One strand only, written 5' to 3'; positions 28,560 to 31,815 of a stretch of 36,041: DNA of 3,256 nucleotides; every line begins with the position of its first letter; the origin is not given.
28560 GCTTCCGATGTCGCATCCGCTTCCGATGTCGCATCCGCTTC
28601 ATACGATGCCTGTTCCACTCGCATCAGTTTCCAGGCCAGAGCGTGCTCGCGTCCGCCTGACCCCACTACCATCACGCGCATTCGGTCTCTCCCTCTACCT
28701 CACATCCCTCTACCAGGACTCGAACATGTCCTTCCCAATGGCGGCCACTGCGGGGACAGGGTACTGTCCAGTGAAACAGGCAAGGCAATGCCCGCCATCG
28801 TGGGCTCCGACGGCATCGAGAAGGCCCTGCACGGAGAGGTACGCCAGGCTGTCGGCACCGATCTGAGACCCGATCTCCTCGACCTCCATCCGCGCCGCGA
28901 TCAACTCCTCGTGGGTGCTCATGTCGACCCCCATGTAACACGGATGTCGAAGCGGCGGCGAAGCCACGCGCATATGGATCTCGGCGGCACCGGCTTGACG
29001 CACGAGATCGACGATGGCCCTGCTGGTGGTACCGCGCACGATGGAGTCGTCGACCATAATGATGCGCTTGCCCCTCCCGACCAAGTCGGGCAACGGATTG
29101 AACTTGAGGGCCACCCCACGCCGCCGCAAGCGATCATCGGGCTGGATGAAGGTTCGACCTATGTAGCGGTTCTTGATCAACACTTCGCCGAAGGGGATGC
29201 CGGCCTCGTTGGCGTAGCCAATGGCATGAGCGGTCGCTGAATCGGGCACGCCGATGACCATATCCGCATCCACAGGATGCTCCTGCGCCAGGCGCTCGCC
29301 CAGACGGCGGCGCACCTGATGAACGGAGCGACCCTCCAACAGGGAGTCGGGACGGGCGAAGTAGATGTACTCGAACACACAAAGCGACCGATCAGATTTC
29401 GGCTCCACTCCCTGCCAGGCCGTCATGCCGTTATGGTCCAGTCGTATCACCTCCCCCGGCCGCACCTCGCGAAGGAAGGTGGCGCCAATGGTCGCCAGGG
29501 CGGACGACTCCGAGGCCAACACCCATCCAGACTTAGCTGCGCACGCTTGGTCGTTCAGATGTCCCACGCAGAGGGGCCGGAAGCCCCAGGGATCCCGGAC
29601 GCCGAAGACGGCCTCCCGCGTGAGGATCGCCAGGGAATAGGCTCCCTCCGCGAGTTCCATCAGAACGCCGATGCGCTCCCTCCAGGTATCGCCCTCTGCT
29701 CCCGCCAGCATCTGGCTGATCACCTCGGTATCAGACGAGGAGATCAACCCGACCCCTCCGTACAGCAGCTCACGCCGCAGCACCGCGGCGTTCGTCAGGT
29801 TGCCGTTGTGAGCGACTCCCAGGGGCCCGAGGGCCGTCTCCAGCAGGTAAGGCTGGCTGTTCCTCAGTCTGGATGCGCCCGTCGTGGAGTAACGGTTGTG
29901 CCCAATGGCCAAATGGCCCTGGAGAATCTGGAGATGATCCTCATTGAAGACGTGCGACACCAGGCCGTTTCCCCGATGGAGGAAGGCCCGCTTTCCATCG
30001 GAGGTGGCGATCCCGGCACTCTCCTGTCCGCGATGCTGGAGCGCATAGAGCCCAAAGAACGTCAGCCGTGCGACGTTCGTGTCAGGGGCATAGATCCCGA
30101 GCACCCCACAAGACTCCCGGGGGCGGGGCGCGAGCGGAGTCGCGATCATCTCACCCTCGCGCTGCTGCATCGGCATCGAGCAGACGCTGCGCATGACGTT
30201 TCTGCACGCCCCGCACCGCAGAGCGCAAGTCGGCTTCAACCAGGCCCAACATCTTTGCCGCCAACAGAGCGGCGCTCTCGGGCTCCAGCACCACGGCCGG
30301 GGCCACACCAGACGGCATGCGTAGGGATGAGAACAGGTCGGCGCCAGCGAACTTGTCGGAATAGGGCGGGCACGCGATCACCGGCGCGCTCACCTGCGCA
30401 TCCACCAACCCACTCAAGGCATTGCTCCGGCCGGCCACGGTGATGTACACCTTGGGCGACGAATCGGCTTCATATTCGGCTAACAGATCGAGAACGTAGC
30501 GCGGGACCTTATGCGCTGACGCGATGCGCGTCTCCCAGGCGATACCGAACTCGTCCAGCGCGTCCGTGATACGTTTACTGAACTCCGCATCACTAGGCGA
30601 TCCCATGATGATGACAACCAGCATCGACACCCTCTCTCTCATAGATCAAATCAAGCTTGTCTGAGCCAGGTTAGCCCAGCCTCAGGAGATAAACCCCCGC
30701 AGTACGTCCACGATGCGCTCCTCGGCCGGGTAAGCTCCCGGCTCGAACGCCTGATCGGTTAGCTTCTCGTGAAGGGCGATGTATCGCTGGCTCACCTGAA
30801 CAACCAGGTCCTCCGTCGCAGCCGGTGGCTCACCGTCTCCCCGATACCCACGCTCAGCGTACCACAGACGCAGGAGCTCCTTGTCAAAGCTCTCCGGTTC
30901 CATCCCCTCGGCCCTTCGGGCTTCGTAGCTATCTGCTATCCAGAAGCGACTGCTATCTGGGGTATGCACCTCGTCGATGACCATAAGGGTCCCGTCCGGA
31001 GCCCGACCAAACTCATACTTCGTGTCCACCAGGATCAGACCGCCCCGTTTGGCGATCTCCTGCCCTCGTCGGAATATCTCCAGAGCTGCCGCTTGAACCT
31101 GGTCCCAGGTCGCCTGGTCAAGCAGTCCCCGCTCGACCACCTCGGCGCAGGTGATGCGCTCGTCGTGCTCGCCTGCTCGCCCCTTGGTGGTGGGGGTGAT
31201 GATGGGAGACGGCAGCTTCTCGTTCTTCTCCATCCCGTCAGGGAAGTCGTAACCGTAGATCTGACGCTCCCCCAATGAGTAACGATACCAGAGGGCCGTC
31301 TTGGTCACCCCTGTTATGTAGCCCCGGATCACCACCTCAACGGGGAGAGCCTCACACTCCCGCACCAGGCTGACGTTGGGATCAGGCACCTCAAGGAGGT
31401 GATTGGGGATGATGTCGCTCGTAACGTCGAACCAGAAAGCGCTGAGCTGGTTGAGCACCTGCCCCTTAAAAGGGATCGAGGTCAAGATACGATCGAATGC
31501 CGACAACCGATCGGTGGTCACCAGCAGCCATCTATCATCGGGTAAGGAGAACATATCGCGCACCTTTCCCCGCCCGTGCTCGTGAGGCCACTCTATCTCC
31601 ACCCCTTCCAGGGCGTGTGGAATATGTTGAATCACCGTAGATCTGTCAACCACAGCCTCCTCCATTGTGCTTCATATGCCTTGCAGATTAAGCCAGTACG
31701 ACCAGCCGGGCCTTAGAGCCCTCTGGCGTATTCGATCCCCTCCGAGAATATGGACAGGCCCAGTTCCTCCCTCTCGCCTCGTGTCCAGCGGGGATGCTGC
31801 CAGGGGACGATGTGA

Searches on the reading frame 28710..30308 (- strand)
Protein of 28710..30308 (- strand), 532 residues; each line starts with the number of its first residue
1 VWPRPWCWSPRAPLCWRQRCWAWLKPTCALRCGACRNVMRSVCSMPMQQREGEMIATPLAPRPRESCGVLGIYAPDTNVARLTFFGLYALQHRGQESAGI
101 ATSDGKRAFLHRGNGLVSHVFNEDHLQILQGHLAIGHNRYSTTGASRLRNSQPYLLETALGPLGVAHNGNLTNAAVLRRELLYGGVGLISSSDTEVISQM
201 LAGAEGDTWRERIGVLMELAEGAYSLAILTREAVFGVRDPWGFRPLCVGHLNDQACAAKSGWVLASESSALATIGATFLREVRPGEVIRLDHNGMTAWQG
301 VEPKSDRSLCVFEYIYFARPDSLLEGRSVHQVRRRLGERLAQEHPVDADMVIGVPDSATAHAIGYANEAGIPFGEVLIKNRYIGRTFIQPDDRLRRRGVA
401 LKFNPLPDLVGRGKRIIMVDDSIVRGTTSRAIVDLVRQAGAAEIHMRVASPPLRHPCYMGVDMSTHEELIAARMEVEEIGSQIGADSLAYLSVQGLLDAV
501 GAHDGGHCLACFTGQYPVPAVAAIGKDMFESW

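Call 106: search_protein_families(library=pfam, proteins=[window:28710-30308:-], max_evalue=0.00001)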
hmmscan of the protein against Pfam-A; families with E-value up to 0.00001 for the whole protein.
window:28710-30308:- (532 aa): 3 families
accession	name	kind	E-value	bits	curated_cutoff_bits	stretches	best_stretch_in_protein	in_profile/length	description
PF13522.11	GATase_6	-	8.8e-15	55.3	27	1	129-253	8-123/130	Glutamine amidotransferase domain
PF13537.11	GATase_7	-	5.9e-12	46.1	25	1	148-271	10-121/123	Glutamine amidotransferase domain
PF00156.33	Pribosyltran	-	8e-06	25.7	26.3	0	336-446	18-120/158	Phosphoribosyl transferase domain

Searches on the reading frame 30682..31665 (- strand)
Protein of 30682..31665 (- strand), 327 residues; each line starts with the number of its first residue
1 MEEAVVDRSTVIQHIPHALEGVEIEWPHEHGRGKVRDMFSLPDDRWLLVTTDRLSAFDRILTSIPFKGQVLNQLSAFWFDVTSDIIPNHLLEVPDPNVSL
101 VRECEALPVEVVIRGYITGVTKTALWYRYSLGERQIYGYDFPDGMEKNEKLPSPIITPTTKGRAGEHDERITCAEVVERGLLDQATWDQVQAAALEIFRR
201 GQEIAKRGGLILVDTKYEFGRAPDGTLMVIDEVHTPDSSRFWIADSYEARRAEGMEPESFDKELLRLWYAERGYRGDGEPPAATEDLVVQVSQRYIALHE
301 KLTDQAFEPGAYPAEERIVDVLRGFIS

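Call 106: search_protein_families(library=pfam, proteins=[window:30682-31665:-], max_evalue=0.00001)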
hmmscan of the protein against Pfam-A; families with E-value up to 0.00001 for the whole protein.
window:30682-31665:- (327 aa): 1 family
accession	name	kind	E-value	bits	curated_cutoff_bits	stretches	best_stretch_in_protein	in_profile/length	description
PF01259.24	SAICAR_synt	-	1.4e-68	231.6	20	1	32-273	4-225/233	SAICAR synthetase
